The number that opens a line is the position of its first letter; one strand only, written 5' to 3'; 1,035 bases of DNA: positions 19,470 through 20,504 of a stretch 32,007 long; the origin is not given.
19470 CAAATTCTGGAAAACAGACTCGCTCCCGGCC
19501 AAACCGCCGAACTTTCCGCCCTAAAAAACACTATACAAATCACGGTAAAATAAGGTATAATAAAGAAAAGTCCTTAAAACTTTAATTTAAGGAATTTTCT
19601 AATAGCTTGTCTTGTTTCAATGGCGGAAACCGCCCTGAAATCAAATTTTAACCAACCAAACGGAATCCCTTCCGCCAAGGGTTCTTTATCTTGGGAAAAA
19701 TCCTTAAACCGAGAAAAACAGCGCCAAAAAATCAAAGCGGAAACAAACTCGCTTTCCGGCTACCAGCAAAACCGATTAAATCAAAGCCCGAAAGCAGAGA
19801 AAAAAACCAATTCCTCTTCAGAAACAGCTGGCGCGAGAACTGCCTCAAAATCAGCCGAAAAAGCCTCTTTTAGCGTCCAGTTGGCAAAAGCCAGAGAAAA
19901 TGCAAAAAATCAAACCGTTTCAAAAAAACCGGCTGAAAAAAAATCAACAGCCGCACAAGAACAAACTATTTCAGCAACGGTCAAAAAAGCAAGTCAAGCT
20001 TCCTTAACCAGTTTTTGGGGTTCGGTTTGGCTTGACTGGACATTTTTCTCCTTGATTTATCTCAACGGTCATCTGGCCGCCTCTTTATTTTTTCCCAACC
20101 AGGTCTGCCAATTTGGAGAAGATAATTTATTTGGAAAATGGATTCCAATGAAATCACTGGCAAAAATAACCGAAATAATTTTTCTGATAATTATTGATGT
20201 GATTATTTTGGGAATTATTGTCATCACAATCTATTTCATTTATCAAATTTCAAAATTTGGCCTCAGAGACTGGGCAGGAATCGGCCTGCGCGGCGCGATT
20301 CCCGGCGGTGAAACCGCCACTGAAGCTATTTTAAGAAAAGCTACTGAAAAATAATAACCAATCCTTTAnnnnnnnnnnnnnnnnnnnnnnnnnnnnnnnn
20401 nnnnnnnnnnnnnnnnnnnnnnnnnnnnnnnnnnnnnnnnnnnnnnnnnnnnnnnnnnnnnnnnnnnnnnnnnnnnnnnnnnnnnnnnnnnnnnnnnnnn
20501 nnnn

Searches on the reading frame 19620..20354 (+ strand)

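Call 7: search_protein_families(library=pfam, proteins=[window:19620-20354:+], max_evalue=0.01)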
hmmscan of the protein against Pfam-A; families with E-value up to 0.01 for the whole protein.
window:19620-20354:+ (244 aa): 0 families

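Call 40: search_protein_families(library=ncbifam, proteins=[window:19620-20354:+], max_evalue=0.1)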
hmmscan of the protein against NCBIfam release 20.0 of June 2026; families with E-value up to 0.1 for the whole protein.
window:19620-20354:+ (244 aa): 2 families
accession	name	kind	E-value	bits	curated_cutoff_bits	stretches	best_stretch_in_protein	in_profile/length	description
NF000950.0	PRK00095.1-3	equivalog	0.027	12.9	756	1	3-121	318-438/641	DNA mismatch repair endonuclease MutL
TIGR00585.2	mutl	equivalog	0.038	12.9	180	1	4-119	317-432/555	DNA mismatch repair endonuclease MutL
